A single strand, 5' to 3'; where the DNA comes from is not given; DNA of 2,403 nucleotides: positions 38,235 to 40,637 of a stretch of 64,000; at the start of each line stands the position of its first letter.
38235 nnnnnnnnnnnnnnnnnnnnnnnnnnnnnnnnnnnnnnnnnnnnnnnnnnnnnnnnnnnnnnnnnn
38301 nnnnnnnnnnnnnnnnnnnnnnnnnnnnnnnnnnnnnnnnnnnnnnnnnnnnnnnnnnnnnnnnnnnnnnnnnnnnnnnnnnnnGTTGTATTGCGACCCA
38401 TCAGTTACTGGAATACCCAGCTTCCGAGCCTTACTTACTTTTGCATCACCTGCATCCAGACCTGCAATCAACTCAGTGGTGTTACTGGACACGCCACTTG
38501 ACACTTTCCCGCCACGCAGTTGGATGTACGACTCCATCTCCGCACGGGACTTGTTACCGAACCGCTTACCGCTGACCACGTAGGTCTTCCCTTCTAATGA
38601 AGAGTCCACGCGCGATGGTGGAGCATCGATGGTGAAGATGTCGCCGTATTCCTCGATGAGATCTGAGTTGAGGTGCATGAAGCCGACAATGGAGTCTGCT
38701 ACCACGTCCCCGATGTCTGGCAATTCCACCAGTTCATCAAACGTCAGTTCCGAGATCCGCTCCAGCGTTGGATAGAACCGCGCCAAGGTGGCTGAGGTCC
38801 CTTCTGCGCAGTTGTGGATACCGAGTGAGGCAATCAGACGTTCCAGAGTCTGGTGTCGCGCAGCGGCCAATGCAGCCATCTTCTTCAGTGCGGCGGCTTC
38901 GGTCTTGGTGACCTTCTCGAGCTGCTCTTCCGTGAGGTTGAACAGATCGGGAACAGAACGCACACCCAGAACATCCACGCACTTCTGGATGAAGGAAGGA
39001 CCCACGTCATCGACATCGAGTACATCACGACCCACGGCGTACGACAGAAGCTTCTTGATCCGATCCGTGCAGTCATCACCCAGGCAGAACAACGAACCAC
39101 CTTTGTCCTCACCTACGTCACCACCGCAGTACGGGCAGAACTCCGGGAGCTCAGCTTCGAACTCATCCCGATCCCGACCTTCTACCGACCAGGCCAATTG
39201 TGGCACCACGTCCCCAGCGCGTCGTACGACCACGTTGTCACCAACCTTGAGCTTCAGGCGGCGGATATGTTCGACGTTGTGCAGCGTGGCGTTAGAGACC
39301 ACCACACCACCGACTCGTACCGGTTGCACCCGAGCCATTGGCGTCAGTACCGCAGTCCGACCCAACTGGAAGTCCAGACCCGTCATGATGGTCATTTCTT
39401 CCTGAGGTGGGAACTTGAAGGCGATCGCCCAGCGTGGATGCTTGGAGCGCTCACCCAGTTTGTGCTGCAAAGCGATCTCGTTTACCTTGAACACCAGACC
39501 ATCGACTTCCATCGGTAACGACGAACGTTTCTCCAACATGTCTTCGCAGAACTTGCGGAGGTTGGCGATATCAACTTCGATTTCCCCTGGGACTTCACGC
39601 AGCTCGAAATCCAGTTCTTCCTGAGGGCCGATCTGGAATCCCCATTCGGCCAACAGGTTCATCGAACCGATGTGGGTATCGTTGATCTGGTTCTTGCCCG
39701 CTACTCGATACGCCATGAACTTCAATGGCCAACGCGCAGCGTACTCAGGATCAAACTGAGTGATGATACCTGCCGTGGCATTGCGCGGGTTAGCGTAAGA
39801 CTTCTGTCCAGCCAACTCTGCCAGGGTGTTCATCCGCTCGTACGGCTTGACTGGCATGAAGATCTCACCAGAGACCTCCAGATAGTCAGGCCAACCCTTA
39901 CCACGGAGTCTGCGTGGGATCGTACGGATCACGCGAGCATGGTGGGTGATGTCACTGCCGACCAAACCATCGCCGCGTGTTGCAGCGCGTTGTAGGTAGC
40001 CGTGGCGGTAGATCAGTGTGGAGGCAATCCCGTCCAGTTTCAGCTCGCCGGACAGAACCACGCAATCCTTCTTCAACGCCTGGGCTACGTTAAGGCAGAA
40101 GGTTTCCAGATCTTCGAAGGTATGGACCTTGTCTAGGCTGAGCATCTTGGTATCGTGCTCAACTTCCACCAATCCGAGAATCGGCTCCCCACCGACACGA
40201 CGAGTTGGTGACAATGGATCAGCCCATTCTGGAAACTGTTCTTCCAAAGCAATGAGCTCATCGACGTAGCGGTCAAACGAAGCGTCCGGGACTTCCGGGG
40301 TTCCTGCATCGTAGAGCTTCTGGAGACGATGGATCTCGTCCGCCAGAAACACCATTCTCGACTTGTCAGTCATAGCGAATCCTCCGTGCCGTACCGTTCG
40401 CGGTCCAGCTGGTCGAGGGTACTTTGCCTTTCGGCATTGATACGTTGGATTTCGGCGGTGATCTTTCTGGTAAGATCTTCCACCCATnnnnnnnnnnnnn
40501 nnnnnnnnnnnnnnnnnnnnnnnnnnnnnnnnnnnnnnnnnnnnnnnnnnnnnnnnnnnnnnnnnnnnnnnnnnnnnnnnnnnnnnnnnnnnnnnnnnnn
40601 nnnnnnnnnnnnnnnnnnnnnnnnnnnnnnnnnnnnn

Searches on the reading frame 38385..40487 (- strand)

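Call 30: search_protein_families(library=phrogs, proteins=[window:38385-40487:-], max_evalue=0.00001)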
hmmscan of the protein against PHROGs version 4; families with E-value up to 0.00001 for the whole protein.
window:38385-40487:- (701 aa): 4 families
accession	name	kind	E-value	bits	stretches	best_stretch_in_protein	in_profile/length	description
phrog_3869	-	DNA, RNA and nucleotide metabolism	2.1e-171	572.8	1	40-696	4-645/656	NAD-dependent DNA ligase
phrog_3359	-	DNA, RNA and nucleotide metabolism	8.9e-46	157.6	1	48-433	4-321/325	NAD-dependent DNA ligase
phrog_3498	-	DNA, RNA and nucleotide metabolism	7.8e-19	69.4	1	446-695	4-244/256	NAD-dependent DNA ligase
phrog_2561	-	DNA, RNA and nucleotide metabolism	3.8e-06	28.2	0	643-699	99-155/167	DNA ligase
